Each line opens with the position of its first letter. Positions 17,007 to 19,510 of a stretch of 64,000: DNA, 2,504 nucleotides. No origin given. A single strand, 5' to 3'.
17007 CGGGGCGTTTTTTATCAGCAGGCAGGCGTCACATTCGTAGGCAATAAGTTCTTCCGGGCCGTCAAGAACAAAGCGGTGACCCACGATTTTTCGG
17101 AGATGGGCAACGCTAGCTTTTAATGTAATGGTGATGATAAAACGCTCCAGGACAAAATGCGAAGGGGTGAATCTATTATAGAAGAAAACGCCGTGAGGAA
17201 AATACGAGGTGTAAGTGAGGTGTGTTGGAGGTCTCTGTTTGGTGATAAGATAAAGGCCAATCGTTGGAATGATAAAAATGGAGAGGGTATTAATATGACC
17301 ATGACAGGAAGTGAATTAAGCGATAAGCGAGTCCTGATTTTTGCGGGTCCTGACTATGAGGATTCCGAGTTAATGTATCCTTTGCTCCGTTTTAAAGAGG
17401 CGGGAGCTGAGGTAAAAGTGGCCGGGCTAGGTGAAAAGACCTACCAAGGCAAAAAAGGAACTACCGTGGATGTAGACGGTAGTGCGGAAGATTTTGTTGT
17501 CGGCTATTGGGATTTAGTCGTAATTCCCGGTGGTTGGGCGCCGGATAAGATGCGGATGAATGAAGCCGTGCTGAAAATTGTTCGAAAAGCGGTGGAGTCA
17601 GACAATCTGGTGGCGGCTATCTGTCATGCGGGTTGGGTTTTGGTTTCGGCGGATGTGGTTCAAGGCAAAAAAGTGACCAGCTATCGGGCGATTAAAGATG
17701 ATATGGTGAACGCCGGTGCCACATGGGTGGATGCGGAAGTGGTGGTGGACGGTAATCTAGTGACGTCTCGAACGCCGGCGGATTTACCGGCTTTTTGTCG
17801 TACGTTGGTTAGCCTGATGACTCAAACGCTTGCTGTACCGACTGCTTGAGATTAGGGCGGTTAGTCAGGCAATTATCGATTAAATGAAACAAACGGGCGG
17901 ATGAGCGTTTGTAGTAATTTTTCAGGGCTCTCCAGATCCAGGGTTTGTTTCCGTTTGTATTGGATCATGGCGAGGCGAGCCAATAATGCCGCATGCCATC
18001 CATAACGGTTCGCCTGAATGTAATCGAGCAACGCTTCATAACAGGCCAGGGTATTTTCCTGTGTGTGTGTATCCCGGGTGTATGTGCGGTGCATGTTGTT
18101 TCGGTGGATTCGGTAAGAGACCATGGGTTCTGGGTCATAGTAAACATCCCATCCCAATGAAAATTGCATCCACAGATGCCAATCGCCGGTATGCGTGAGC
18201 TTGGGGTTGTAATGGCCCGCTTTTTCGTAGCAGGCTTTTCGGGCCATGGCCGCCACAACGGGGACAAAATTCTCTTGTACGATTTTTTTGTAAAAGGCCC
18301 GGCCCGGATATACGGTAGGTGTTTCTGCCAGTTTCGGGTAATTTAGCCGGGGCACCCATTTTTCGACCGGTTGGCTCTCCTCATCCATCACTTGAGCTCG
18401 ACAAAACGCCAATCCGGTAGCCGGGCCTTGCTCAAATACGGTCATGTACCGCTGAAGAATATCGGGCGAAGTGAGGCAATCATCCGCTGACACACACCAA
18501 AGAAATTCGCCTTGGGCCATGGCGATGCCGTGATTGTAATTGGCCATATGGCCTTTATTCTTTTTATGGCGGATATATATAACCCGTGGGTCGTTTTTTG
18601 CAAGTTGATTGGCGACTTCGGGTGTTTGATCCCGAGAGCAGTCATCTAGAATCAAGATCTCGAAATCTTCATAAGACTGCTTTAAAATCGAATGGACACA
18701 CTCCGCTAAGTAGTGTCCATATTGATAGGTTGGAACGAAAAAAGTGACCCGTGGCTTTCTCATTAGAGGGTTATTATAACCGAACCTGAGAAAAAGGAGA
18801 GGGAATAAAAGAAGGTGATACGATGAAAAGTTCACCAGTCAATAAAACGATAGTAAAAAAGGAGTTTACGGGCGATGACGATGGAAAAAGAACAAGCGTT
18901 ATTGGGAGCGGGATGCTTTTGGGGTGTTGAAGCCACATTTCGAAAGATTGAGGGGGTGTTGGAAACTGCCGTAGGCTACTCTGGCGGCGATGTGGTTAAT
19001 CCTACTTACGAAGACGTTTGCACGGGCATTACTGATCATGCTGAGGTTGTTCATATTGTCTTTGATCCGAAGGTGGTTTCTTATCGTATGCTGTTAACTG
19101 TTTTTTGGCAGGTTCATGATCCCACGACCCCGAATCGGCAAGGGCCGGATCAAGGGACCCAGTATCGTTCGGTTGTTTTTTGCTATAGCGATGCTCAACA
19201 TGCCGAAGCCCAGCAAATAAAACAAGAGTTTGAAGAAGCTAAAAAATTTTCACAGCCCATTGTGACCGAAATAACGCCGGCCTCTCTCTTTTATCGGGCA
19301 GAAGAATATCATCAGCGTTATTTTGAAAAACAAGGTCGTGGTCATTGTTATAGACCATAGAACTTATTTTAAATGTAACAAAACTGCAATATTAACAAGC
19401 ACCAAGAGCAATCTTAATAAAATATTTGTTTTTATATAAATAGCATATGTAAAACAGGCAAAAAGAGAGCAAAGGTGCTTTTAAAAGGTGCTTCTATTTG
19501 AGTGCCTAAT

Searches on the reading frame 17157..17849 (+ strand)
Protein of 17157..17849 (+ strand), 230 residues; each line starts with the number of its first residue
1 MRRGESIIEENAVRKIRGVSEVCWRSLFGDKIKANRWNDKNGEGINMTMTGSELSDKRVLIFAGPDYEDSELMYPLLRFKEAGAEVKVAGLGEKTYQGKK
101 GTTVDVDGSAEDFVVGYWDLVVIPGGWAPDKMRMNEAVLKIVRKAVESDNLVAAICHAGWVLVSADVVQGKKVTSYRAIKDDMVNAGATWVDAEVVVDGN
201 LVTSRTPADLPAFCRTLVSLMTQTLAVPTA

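Call 24: search_protein_families(library=pfam, proteins=[window:17157-17849:+], max_evalue=0.001)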
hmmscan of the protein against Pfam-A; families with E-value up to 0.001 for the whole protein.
window:17157-17849:+ (230 aa): 1 family
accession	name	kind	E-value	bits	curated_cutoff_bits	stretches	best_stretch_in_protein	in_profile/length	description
PF01965.30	DJ-1_PfpI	-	3.1e-55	186.9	26.6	1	57-219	1-164/165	DJ-1/PfpI family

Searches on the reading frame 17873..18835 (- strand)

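Call 7: search_protein_families(library=ncbifam, proteins=[window:17873-18835:-], max_evalue=0.01)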
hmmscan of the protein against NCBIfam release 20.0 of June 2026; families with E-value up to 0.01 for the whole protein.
window:17873-18835:- (320 aa): 27 families (the best 25 are shown)
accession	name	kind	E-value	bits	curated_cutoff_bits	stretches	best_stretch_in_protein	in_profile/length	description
NF047683.1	TeichurnBiosyTuaG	equivalog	2.7e-22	79.6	400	1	26-249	4-211/252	teichuronic acid biosynthesis protein TuaG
TIGR03937.1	PgaC_IcaA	equivalog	2.6e-21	76.1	422.3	1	24-140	41-156/407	poly-beta-1,6-N-acetyl-D-glucosamine synthase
NF007482.0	PRK10073.1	equivalog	2e-19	69.8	423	1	27-257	5-231/334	glycosyltransferase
NF050050.1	ProtGlycPglI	equivalog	3.3e-18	66.1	500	1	28-145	2-119/306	GalNAc(5)-diNAcBac-PP-undecaprenol beta-1,3-glucosyltransferase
NF007453.0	PRK10018.1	equivalog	3.2e-16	59.8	382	1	27-198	5-168/280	colanic acid biosynthesis glycosyltransferase WcaA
TIGR03965.1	mycofact_glyco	equivalog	4.4e-16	58.8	280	1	26-252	72-290/467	mycofactocin biosynthesis glycosyltransferase MftF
TIGR04017.1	WcaA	equivalog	2.7e-15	56.7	495.75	1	26-196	3-165/279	colanic acid biosynthesis glycosyltransferase WcaA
NF053739.1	GlytfEpsEBac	equivalog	7e-15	54.7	450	1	28-121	1-95/265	glycosyltransferase EpsE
NF041875.1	EPS_EpsD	equivalog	2.5e-14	53.4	370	1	33-140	4-110/325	exopolysaccharide biosynthesis glycosyltransferase EpsD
TIGR03111.1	glyc2_xrt_Gpos1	hypoth_equivalog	8.5e-11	41.3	363.95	1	23-166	44-192/439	TIGR03111 family XrtG-associated glycosyltransferase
NF041394.1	GtaseAglG_Halo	equivalog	3e-10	39.9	440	1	34-139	7-112/304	glucosyl-dolichyl phosphate glucuronosyltransferase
NF047588.1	GlcsyltransPgfSStrep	equivalog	9.3e-10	38.2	500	1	45-137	22-113/308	glycosyltransferase PgfS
NF038299.1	EPS_HpsN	equivalog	1.1e-09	37.8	425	1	29-152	2-128/317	hormogonium polysaccharide biosynthesis glycosyltransferase HpsN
TIGR04242.1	nodulat_NodC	equivalog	1.5e-09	37.3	550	1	26-144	46-165/395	chitooligosaccharide synthase NodC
TIGR04283.1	glyco_like_mftF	equivalog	8.5e-09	35.3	182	1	34-141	5-105/221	TIGR04283 family arsenosugar biosynthesis glycosyltransferase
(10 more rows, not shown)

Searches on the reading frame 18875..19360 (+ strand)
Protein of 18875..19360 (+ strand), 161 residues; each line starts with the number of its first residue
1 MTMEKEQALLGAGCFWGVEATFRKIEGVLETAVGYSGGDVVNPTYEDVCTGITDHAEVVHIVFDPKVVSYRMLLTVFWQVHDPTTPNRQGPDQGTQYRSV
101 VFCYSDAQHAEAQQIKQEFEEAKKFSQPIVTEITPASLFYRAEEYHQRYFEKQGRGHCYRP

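Call 70: find_encoding_contigs(protein=window:18875-19360:+, flank=10000, max_places=1)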
Protein window:18875-19360:+ (161 aa): 1 contig read that carries it; 1 place shown.
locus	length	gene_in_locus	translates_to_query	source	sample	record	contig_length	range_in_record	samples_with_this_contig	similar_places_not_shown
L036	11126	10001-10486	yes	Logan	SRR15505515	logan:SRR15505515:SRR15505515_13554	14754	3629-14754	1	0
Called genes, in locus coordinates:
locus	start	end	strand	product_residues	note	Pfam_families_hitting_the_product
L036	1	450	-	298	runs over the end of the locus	PF02737:3HCDH_N, PF00725:3HCDH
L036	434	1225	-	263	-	PF05138:PaaA_PaaC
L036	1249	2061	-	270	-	PF00378:ECH_1, PF16113:ECH_2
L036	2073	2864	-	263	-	PF00378:ECH_1, PF16113:ECH_2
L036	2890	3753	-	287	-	PF00378:ECH_1, PF16113:ECH_2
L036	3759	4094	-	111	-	PF07110:EthD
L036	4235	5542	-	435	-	PF13187:Fer4_9 (faint), PF00037:Fer4 (faint), PF12838:Fer4_7, PF13183:Fer4_8, PF13237:Fer4_10 (weak), PF13484:Fer4_16 (weak), PF13534:Fer4_17, PF02754:CCG, +2 more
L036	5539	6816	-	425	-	PF01565:FAD_binding_4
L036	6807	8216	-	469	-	PF01565:FAD_binding_4, PF02913:FAD-oxidase_C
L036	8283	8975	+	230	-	PF01965:DJ-1_PfpI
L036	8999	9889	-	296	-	PF00535:Glycos_transf_2, PF10111:Glyco_tranf_2_2, PF13641:Glyco_tranf_2_3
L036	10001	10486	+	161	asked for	PF01625:PMSR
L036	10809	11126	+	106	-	?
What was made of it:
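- Checked: One public gene call starts at 19683 (call 70).
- A short-read assembly breaks inside the repeats (call 70).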
